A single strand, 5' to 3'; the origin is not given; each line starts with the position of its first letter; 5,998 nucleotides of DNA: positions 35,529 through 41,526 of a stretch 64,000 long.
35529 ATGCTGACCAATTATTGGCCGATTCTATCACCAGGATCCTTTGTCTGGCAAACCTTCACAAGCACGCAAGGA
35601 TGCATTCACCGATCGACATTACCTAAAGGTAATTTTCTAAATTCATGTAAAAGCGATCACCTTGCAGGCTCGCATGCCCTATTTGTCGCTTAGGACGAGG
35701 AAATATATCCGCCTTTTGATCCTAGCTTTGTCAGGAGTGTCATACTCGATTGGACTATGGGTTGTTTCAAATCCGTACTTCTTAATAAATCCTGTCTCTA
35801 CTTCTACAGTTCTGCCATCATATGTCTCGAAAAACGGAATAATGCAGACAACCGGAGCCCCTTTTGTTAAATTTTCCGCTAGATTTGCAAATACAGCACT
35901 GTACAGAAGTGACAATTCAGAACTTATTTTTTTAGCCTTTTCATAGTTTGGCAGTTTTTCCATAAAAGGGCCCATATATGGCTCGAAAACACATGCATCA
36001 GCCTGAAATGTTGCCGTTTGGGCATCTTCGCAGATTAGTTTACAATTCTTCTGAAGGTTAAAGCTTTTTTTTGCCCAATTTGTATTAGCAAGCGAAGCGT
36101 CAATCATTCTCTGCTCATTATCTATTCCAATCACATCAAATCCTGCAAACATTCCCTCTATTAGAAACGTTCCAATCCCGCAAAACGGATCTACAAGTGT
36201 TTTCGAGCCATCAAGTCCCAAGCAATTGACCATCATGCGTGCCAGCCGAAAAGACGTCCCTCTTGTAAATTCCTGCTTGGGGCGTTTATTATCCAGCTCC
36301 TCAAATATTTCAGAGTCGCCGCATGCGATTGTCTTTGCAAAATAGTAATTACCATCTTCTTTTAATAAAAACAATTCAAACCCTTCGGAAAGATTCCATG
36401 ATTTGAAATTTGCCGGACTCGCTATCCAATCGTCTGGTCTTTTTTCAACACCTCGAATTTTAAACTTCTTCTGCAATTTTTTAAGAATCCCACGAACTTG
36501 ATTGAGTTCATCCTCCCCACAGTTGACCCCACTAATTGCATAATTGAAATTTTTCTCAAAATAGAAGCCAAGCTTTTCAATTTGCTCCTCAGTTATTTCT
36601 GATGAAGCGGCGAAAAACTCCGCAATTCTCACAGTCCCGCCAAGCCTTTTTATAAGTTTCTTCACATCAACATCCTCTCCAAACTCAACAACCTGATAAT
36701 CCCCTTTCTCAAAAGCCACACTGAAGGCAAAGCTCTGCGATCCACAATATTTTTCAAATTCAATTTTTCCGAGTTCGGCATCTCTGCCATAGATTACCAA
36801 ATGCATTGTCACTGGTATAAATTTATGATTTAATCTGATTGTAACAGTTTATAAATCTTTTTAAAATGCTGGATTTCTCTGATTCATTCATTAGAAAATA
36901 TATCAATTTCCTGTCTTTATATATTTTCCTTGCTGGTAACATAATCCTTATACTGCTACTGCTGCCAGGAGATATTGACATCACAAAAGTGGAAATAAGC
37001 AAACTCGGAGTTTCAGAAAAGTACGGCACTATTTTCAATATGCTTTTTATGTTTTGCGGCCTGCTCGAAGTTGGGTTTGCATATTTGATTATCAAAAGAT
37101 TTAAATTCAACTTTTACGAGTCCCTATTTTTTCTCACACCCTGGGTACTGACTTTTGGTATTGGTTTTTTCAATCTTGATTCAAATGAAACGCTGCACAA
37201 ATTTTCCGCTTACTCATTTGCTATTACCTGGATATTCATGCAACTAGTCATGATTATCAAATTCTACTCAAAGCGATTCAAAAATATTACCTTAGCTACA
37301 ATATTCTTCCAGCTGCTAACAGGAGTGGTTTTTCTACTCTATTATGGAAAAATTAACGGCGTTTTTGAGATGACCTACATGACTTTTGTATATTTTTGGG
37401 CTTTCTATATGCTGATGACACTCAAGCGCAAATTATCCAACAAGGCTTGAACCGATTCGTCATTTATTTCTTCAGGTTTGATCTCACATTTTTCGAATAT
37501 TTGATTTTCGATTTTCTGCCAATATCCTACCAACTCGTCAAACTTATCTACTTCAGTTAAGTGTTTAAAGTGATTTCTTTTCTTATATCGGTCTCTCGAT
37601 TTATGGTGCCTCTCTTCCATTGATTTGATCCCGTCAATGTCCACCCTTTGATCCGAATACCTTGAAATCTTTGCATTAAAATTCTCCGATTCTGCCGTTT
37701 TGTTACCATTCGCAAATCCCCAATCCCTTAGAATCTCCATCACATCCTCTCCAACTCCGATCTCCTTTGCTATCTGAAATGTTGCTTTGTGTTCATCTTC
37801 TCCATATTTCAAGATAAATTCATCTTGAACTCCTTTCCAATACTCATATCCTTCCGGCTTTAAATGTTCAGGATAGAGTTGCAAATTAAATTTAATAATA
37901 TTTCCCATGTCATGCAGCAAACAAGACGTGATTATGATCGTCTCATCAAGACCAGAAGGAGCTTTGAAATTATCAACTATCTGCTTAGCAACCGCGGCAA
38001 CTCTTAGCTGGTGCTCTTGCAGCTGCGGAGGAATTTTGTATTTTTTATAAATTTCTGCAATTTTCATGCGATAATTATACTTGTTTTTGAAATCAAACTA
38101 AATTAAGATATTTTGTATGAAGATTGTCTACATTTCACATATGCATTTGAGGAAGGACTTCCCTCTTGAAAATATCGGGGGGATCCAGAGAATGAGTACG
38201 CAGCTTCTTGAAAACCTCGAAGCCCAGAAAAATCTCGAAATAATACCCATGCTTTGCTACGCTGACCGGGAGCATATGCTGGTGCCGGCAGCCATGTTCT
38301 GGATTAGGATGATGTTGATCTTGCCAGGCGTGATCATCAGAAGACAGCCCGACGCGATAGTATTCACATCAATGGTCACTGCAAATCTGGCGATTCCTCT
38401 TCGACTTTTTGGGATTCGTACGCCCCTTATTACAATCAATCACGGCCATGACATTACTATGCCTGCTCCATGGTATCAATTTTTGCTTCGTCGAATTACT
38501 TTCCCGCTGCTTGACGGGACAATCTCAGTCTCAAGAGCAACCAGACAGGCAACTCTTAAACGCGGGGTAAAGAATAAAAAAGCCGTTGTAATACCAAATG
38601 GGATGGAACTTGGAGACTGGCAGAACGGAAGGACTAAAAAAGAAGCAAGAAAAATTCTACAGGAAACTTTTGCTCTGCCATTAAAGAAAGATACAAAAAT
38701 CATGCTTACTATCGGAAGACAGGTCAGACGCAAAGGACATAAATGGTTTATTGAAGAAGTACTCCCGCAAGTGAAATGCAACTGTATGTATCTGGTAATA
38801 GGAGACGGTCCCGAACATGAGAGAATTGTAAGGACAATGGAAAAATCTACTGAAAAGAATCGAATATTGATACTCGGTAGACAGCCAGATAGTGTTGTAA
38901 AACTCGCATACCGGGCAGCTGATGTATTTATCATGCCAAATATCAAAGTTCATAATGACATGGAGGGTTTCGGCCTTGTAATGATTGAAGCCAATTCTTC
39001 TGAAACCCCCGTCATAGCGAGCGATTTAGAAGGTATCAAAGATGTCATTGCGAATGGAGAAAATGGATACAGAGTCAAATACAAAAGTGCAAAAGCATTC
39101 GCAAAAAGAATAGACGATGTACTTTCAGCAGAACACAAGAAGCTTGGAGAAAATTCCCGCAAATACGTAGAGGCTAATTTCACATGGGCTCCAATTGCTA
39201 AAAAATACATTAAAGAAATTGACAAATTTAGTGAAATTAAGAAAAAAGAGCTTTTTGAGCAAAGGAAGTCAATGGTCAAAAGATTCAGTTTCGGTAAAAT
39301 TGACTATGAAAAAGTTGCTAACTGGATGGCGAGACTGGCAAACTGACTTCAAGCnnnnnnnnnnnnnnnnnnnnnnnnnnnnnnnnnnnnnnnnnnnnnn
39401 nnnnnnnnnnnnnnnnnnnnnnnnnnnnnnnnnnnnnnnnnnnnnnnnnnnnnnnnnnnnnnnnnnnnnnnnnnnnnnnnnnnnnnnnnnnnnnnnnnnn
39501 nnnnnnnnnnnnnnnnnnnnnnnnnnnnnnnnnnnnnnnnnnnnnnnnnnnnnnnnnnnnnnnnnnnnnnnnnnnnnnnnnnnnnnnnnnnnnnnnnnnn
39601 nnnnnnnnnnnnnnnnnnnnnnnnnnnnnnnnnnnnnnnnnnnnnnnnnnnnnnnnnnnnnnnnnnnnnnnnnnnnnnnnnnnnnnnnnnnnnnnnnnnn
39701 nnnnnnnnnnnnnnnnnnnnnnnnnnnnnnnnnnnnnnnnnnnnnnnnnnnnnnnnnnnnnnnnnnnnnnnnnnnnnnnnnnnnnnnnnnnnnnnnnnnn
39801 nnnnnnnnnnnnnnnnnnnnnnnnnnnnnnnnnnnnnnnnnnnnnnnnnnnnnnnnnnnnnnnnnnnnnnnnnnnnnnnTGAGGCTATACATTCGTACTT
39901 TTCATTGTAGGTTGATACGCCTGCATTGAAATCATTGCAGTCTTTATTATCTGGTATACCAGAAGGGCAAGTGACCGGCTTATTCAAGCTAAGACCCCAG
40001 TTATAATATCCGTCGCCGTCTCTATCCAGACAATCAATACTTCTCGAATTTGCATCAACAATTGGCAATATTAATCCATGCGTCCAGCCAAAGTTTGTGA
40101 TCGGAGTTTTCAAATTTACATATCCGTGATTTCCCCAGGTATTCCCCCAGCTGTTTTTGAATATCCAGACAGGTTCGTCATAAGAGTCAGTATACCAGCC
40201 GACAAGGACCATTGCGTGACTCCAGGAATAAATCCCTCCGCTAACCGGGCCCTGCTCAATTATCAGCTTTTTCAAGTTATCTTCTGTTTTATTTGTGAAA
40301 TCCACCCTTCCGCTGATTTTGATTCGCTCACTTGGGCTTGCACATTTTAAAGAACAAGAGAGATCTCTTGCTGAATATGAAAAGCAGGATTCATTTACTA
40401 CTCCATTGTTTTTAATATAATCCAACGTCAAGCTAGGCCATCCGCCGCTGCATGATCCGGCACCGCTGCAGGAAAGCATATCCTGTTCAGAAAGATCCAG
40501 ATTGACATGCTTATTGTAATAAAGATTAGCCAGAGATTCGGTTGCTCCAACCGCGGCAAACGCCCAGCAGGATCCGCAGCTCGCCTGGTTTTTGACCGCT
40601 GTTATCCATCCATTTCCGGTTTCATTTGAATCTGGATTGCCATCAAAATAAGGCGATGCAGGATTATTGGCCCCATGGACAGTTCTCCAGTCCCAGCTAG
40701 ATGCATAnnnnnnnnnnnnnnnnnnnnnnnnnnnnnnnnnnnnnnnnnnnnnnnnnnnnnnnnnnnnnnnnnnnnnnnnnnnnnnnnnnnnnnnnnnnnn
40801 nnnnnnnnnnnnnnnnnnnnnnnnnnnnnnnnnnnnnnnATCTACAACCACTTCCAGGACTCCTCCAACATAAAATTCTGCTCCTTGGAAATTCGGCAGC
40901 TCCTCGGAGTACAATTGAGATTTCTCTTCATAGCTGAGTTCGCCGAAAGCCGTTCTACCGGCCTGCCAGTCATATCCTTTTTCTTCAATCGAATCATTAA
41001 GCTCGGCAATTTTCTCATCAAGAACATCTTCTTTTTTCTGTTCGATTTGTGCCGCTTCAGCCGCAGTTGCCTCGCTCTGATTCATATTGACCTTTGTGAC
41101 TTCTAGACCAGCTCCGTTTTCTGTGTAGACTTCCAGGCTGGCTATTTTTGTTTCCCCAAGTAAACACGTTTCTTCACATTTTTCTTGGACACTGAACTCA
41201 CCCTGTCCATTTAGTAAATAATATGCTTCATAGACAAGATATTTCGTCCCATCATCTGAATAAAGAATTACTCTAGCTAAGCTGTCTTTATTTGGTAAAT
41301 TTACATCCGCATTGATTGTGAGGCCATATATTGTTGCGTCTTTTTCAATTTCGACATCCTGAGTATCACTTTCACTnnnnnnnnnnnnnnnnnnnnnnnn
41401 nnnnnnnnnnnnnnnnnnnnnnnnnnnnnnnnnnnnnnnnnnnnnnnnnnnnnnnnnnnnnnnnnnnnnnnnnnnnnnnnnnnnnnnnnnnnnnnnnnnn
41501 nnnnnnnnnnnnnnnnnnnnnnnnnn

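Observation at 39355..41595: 746-aa membrane-anchored papain-like (C1) cysteine protease with Cys-rich C-terminal modules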

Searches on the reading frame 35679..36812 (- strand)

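Call 16: search_protein_families(library=pfam, proteins=[window:35679-36812:-], max_evalue=0.001)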
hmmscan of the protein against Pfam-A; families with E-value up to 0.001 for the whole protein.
window:35679-36812:- (377 aa): 1 family
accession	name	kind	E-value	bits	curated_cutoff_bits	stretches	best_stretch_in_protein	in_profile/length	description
PF01170.24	UPF0020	-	3.4e-09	37.1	22.3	1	189-266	15-86/197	RMKL-like, methyltransferase domain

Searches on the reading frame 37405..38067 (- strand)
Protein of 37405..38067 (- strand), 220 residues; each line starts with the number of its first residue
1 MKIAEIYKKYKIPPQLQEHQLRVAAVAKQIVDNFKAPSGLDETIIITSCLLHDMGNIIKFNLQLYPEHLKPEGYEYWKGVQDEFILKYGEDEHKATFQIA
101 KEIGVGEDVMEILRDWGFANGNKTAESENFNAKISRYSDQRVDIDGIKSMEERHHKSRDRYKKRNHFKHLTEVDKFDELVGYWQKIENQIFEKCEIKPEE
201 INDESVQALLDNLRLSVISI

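Call 16: search_protein_families(library=pfam, proteins=[window:37405-38067:-], max_evalue=0.001)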
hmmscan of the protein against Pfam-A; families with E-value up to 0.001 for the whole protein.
window:37405-38067:- (220 aa): 1 family
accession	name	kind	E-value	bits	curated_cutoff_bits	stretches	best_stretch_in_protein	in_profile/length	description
PF01966.28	HD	-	1e-05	26.2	22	1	18-60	3-42/116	HD domain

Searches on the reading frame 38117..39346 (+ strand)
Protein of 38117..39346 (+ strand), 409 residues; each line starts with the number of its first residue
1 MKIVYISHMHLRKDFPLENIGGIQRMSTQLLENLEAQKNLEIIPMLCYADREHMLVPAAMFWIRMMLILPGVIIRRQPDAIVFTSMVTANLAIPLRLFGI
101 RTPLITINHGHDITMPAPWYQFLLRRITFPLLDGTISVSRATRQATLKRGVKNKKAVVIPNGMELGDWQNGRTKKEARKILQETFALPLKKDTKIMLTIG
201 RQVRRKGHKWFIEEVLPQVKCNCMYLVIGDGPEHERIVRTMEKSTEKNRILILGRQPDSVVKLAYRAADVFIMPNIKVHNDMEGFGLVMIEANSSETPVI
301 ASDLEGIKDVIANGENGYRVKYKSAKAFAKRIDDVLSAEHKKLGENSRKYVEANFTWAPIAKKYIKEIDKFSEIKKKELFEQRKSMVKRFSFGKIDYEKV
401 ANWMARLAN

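Call 16: search_protein_families(library=pfam, proteins=[window:38117-39346:+], max_evalue=0.001)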
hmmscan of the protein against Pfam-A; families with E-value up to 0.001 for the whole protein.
window:38117-39346:+ (409 aa): 5 families
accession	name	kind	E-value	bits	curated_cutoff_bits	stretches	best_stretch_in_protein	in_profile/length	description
PF00534.26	Glycos_transf_1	-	4.5e-32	111.4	26.4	1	185-349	7-171/172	Glycosyl transferases group 1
PF13692.12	Glyco_trans_1_4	-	6.6e-28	98.2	27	1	194-337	2-141/142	Glycosyl transferases group 1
PF13439.12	Glyco_transf_4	-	1.3e-11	45.3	28.5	1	64-165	59-168/170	Glycosyltransferase Family 4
PF13579.12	Glyco_trans_4_4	-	7.9e-08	33.2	29.7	1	56-162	56-158/158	Glycosyl transferase 4-like domain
PF20706.3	GT4-conflict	-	3.9e-06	26.5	26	1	264-360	278-381/385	Family 4 Glycosyltransferase in conflict systems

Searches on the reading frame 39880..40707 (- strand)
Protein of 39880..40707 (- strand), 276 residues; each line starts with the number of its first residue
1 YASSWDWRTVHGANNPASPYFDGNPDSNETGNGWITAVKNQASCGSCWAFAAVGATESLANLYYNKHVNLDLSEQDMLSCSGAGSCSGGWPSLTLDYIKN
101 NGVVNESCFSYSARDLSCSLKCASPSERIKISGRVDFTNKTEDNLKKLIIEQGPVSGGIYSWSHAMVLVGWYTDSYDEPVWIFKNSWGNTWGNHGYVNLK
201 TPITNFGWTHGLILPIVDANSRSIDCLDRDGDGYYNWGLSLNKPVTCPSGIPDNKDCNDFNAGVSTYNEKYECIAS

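Call 98: search_solved_structures(query=window:39880-40707:-, max_evalue=1e-15, show_alignments=0)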
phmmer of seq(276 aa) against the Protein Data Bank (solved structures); distinct sequences matched with E-value up to 1e-15: 123 (the best 60 are shown).
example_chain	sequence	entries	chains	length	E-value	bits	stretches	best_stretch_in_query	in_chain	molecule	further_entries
1cqd_A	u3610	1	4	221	1.8e-24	90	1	25-156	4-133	PROTEIN (PROTEASE II)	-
8r78_A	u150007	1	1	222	1.2e-23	87.3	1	32-165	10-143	Ficin 3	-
1meg_A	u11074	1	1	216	1.2e-23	87.3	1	32-205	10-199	CARICAIN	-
1ppo_A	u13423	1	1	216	1.3e-23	87.3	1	32-205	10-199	PROTEASE OMEGA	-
6y6l_A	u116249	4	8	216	1.9e-23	86.7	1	31-207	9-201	Ananain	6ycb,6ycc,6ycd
6mis_A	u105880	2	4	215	1.9e-23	86.7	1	31-207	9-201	Ananain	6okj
6yce_A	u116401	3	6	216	2e-23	86.6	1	32-209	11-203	FBSB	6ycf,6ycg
1yal_A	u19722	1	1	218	2e-23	86.6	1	31-211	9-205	CHYMOPAPAIN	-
2f7d_A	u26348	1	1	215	3.7e-23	85.7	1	25-160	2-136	Cathepsin K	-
6bki_A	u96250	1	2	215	5.6e-23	85.1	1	30-200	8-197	Cathepsin K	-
6u7d_A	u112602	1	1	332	5.8e-23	85.1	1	32-211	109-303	FBSB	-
1m6d_A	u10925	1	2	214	1.1e-22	84.2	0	30-162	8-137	Cathepsin F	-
8v57_A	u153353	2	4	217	1.2e-22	84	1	30-200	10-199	Cathepsin K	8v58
5t6u_A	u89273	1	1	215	1.4e-22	83.8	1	30-200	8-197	Cathepsin K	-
1u9v_A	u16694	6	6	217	1.5e-22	83.7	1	30-160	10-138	Cathepsin K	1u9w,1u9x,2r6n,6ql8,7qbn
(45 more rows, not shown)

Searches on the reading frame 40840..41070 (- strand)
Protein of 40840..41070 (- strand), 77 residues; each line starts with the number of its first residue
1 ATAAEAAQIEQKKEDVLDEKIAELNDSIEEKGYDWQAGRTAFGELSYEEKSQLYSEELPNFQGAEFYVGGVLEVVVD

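Call 32: search_solved_structures(query=A3, max_evalue=10, show_alignments=3)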
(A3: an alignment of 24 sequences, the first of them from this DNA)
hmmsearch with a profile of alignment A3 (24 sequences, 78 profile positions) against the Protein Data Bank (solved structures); distinct sequences matched with E-value up to 10: 4.
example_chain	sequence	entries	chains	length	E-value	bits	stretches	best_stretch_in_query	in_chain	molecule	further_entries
9hqv_Bf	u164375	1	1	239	0.066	16.1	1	12-41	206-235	uS10m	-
9fi8_HC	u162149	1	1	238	0.069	16.1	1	12-41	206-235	uS10m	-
9k9w_a9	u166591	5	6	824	0.14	15.1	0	49-74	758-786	Glr1262 protein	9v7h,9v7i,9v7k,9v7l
6nhi_A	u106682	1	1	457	1.6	11.7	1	63-77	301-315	Histidine--tRNA ligase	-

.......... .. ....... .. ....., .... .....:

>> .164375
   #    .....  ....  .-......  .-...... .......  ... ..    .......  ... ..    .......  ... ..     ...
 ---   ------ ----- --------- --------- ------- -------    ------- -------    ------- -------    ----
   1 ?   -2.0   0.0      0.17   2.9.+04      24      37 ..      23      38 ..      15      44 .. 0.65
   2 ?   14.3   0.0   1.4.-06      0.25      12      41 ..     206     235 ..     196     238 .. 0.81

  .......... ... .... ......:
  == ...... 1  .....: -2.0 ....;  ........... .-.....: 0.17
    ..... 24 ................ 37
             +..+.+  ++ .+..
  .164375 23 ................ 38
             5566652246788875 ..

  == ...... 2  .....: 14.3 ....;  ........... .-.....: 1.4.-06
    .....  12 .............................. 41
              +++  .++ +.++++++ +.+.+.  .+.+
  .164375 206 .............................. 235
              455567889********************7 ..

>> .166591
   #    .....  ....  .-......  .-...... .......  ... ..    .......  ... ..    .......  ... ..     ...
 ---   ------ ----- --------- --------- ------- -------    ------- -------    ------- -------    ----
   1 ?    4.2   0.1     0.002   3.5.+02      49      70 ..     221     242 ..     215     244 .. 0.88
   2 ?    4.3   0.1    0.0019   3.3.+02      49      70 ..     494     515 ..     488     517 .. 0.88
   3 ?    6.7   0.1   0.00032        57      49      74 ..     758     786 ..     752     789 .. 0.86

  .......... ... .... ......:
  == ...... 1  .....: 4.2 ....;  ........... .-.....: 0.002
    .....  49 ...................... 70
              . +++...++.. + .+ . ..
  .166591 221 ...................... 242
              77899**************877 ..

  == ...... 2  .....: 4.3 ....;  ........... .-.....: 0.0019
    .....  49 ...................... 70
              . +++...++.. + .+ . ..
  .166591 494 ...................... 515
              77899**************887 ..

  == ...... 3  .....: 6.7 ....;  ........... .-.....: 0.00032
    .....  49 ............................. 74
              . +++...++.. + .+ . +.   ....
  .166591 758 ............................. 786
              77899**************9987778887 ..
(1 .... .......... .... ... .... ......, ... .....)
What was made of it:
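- On I29-type (cathepsin propeptide inhibitor) pro-domain: A profile of aa 176-252 finds no propeptide in the PDB (call 32).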

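Call 33: search_protein_families(library=pfam, alignment_id=A3, max_evalue=10)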
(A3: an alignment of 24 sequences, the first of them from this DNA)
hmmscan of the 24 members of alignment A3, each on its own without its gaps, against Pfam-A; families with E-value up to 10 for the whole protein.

A. member 1, seq(77 aa): 0 families

B. families by the number of members that match (of 24 scanned): 22 families
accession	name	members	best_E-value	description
PF07028.16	DUF1319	1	0.0021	Protein of unknown function (DUF1319)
PF09357.15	RteC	1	0.0043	RteC protein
PF08127.18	Propeptide_C1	1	0.012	Peptidase family C1 propeptide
PF09325.15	Vps5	1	0.014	Vps5 C terminal like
PF15636.11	Tox-GHH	1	0.023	GHH signature containing HNH/Endo VII superfamily nuclease toxin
PF18638.7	CyRPA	1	0.024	Cysteine-Rich Protective Antigen 6 bladed domain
PF15082.11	DUF4549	1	0.025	Domain of unknown function (DUF4549)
PF22470.1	Histone_HNS_N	1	0.031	H-NS histone-like proteins, N-terminal domain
PF03272.18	Mucin_bdg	1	0.067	Putative mucin or carbohydrate-binding module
PF12531.13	DUF3731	1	0.078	DNA-K related protein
PF22737.1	NNH6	1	0.081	NACHT N-terminal Helical domain 6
PF08965.17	Aca2_YdiL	1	0.094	Aca2/YdiL-like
PF14395.11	COOH-NH2_lig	1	0.12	Phage phiEco32-like COOH.NH2 ligase-type 2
PF03285.20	Paralemmin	1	0.13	Paralemmin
PF07334.18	IFP_35_N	1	0.13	Interferon-induced 35 kDa protein (IFP 35) N-terminus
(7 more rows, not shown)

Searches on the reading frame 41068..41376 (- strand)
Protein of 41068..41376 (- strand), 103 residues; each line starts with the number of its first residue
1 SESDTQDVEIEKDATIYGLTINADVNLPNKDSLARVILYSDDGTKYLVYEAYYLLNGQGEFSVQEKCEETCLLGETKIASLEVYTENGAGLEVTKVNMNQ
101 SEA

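Call 38: search_protein_families(library=pfam, proteins=[window:41068-41376:-], max_evalue=10)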
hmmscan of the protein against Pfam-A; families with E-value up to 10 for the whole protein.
seq(103 aa): 0 families

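Call 48: search_solved_structures(query=A5, max_evalue=10, show_alignments=0)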
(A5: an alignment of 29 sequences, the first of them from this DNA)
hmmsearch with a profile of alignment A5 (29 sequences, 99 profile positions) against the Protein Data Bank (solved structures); distinct sequences matched with E-value up to 10: 5.
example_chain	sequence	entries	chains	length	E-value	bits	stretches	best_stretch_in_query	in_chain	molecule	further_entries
4hx4_A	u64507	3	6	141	1.1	12.8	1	34-55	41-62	TRANSCRIPTIONAL REGULATOR MNTR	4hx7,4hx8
1on2_A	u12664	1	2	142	1.1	12.8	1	34-55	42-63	Transcriptional regulator mntR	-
4hv6_A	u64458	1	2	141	1.1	12.7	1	34-55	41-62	Transcriptional regulator MntR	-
1on1_A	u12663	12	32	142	1.1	12.7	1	34-55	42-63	Transcriptional regulator mntR | HTH-type transcriptional regulator MntR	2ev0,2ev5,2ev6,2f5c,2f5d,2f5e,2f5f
3r60_A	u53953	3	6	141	1.1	12.7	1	34-55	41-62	Transcriptional regulator mntR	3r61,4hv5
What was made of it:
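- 41080..41370 (-): aa 76-172: N-terminal jelly-roll beta-sandwich with a near-invariant CEETC loop (C140 67/69, E142 69/69, C144 62/69). No Pfam or PDB sequence hit (calls 38, 48).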

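Call 55: predict_structure(alignment_id=A5)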
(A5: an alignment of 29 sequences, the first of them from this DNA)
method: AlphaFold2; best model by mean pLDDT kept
length: 101 residues; sequences in the alignment: 29
mean_pLDDT: 96.7   pTM: 0.88
mean pLDDT of the five models: 96.7, 96.6, 96.3, 96.1, 96.1
residues with pLDDT >= 90: 96; 70-90: 5; 50-70: 0; < 50: 0
segments of 3 or more residues with pLDDT < 50: none
pLDDT, mean of each block of 10 residues (from residue 1): 96 98 97 98 98 92 98 98 98 97 74
secondary structure, 60 per line:
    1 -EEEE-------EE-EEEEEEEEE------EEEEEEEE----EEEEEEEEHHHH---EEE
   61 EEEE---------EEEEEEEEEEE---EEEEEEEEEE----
elements in order: E2-5 E16-24 E31-38 E43-50 H51-54 E58-64 E74-84 E88-97
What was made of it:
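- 41080..41370 (-): AF2 alone gives pLDDT 96.7 (call 55).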

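Call 59: find_homologous_proteins(query=A5, max_evalue=0.001)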
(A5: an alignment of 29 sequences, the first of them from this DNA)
Query A5 (29 sequences) (101 aa, profile of the alignment): 2 proteins with E <= 0.001 among 1087 candidates.
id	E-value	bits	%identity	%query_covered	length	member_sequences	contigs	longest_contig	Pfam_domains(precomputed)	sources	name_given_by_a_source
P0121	4.5e-23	99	35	79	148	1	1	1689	-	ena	-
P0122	2.0e-16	78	37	58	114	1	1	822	-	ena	-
